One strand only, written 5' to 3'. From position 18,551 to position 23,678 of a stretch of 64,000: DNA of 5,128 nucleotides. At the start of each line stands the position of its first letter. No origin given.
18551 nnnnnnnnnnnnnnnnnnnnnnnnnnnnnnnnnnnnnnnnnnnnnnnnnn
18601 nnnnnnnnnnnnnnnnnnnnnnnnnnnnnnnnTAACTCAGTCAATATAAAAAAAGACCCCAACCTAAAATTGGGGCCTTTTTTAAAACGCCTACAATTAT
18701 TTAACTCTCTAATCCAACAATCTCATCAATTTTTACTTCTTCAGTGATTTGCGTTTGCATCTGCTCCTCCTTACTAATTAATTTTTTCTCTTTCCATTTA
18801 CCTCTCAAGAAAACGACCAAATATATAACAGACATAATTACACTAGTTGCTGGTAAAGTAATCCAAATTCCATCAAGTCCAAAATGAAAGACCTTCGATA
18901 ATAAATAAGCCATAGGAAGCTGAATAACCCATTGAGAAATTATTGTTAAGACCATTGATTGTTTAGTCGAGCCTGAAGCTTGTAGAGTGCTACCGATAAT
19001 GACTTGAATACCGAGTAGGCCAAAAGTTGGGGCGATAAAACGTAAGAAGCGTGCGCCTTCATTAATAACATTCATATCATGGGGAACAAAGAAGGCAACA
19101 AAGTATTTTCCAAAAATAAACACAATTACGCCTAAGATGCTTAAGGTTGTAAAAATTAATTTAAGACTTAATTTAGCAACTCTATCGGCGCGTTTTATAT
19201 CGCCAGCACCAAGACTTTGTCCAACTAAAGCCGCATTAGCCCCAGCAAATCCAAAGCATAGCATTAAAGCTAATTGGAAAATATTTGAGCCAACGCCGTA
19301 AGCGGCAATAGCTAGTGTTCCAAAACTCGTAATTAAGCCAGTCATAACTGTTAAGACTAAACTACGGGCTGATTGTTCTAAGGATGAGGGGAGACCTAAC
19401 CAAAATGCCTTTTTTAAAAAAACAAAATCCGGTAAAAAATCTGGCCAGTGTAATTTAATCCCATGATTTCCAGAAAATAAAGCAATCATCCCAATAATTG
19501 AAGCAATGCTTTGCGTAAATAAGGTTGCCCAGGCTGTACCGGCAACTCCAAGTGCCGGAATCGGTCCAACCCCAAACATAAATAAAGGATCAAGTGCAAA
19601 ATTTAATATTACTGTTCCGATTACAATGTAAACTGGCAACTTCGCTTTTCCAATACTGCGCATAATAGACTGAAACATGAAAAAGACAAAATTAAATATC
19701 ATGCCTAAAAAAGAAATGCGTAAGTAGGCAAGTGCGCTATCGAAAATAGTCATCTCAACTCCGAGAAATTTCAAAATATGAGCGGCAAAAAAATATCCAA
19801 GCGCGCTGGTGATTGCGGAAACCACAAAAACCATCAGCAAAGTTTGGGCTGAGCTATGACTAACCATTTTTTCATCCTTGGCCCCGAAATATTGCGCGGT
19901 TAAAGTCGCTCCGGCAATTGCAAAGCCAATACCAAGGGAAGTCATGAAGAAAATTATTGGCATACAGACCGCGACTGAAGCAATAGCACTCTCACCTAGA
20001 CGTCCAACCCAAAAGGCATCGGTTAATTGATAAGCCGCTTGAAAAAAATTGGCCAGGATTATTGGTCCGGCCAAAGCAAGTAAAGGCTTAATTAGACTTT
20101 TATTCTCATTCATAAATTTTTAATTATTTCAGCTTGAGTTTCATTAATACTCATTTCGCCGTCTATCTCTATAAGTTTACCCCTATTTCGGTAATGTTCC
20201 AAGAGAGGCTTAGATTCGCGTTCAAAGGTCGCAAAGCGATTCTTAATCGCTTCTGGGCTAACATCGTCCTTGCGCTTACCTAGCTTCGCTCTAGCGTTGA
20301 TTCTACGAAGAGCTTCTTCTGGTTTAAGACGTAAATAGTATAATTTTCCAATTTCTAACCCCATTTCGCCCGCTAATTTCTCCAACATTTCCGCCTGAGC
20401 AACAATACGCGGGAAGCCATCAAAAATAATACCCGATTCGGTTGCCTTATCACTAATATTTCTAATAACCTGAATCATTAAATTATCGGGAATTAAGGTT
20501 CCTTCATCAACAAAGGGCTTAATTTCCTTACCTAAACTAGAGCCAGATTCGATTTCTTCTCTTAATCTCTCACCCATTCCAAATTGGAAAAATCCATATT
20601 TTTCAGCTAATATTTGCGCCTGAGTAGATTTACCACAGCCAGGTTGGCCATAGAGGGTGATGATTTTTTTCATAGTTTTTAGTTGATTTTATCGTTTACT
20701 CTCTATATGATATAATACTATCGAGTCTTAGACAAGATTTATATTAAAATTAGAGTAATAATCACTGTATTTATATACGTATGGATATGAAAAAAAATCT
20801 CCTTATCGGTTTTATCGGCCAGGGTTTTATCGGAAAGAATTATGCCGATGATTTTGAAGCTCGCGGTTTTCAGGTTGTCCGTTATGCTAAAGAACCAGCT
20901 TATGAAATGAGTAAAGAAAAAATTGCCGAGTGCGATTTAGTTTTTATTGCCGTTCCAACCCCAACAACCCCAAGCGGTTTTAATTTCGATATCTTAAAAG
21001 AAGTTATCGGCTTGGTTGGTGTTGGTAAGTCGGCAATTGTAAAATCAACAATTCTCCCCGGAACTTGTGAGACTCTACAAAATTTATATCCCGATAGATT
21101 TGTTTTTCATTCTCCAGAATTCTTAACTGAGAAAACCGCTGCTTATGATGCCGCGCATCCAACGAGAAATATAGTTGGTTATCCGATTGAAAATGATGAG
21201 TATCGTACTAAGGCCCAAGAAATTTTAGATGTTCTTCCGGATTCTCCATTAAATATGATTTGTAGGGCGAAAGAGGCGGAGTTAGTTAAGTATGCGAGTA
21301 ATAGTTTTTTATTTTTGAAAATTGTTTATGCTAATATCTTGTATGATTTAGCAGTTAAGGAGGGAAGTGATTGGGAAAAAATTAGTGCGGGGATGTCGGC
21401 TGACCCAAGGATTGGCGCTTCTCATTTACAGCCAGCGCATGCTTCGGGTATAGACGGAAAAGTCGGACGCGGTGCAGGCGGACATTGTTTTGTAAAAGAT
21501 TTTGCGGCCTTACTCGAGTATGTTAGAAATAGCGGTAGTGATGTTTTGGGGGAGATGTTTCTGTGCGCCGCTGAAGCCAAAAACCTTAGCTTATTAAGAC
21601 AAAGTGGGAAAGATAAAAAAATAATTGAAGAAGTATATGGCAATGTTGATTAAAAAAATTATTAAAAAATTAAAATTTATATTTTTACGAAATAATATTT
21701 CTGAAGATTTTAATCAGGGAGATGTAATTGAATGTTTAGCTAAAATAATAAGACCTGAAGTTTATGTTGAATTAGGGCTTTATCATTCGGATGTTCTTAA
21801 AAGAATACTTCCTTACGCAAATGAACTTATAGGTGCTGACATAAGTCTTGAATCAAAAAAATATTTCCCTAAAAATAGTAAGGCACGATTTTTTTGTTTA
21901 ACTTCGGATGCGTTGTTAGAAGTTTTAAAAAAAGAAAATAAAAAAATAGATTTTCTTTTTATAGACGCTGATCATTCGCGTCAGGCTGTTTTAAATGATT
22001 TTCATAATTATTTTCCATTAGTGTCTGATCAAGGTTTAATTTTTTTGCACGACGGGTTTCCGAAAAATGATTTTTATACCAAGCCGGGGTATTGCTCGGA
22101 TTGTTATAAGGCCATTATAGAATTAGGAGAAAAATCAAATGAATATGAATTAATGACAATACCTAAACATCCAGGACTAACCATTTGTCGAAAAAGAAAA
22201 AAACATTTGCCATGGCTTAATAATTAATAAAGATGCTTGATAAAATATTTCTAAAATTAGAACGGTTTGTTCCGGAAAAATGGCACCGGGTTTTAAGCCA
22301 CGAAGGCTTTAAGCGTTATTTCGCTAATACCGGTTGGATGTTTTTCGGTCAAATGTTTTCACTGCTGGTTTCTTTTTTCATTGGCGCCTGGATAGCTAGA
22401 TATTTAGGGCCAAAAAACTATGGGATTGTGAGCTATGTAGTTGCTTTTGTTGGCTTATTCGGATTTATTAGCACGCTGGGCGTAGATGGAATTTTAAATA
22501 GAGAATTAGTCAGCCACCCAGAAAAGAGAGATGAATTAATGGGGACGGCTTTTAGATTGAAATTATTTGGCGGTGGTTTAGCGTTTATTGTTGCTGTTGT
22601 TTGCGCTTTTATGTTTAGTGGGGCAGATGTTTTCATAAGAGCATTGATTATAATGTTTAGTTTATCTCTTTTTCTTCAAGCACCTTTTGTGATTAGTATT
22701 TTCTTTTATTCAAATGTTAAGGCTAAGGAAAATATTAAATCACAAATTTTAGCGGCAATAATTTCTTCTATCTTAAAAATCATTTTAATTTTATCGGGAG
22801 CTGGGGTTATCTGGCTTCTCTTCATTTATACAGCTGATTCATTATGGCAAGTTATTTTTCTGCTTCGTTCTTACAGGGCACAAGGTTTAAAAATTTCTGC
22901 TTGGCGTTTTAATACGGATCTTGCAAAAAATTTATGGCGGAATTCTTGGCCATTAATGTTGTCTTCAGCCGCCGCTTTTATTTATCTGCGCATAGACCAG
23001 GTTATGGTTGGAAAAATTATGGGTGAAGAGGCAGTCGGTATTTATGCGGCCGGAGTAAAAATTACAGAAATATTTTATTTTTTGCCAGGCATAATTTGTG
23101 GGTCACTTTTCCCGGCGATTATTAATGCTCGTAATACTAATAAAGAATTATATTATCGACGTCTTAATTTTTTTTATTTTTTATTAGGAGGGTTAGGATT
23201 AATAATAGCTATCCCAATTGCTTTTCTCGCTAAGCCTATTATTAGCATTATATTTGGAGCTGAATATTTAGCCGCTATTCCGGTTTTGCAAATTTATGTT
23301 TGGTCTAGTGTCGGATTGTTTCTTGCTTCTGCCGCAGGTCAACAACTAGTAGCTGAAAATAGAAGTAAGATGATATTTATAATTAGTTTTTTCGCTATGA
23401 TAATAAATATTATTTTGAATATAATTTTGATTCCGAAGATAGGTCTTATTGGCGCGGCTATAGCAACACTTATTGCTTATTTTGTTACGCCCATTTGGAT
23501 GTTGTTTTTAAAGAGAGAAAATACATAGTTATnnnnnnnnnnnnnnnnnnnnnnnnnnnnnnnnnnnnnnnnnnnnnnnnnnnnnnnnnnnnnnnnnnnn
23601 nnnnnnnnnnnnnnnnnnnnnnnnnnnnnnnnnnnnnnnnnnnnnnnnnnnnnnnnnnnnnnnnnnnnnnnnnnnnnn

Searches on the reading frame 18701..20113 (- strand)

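Call 39: search_protein_families(library=pfam, proteins=[window:18701-20113:-], max_evalue=0.0001)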
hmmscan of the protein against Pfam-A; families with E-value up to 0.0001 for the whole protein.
window:18701-20113:- (470 aa): 1 family
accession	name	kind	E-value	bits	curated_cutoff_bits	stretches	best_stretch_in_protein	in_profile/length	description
PF01554.23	MatE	-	9.9e-60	201.3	24.9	2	17-177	1-161/161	MatE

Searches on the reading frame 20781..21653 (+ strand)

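Call 39: search_protein_families(library=pfam, proteins=[window:20781-21653:+], max_evalue=0.0001)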
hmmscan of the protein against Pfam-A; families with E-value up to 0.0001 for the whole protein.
window:20781-21653:+ (290 aa): 2 families
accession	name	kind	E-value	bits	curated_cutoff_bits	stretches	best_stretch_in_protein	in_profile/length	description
PF00984.24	UDPG_MGDP_dh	-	2.5e-16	60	25.4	1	164-254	1-81/94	UDP-glucose/GDP-mannose dehydrogenase family, central domain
PF03721.20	UDPG_MGDP_dh_N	-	6e-14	52.5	27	1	45-140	71-181/187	UDP-glucose/GDP-mannose dehydrogenase family, NAD binding domain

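Call 49: search_protein_families(library=ncbifam, proteins=[window:20781-21653:+], max_evalue=0.00001)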
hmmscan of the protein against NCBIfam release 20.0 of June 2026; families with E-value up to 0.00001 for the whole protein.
window:20781-21653:+ (290 aa): 4 families
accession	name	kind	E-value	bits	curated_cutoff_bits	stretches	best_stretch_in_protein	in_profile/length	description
TIGR03026.1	NDP-sugDHase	subfamily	4.4e-34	117.9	189.8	1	45-254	71-282/413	nucleotide sugar dehydrogenase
NF047673.2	TeichurnBiosyTuaD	equivalog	1.6e-19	70.3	700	1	46-254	73-279/439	UDP-glucose 6-dehydrogenase TuaD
NF041297.1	UDPGDh_AglM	equivalog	1.5e-18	66.9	670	1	45-254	69-286/429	UDP-glucose 6-dehydrogenase AglM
NF011631.0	PRK15057.1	equivalog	1.2e-16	60.8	757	1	46-247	69-264/388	UDP-glucose 6-dehydrogenase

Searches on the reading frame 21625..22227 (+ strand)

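Call 39: search_protein_families(library=pfam, proteins=[window:21625-22227:+], max_evalue=0.0001)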
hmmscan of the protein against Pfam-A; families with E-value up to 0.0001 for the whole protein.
window:21625-22227:+ (200 aa): 1 family
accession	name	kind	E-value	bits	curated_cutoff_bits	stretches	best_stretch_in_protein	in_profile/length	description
PF13578.12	Methyltransf_24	-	4.5e-11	44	26.3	1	66-143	24-104/105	Methyltransferase domain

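Call 49: search_protein_families(library=ncbifam, proteins=[window:21625-22227:+], max_evalue=0.00001)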
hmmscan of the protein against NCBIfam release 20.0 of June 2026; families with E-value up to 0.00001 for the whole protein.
window:21625-22227:+ (200 aa): 0 families

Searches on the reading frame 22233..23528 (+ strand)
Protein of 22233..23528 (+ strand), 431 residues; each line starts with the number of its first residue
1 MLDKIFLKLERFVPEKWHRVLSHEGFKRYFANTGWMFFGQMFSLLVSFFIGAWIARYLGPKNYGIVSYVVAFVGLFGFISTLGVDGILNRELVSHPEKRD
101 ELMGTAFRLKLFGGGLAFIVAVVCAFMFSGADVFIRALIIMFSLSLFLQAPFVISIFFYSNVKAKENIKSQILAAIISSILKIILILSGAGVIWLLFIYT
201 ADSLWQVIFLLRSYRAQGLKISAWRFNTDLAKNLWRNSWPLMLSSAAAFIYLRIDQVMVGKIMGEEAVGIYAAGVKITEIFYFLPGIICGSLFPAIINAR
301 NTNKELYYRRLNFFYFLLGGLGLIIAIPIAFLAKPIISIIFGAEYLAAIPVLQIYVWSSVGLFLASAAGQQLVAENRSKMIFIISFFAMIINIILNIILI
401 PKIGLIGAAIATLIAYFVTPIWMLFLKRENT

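Call 39: search_protein_families(library=pfam, proteins=[window:22233-23528:+], max_evalue=0.0001)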
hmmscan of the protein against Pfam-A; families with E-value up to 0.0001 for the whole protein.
window:22233-23528:+ (431 aa): 4 families
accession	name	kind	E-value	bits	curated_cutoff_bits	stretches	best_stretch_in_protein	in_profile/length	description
PF01943.22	Polysacc_synt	-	1.1e-23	84.5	28.2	1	31-296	3-270/274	Polysaccharide biosynthesis protein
PF13440.11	Polysacc_synt_3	-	5.3e-23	82.1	23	1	54-350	2-293/293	Polysaccharide biosynthesis protein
PF01554.23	MatE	-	8.5e-10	39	24.9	1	240-398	1-161/161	MatE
PF03023.19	MurJ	-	7.3e-08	31.9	27.4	1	55-427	2-401/451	Lipid II flippase MurJ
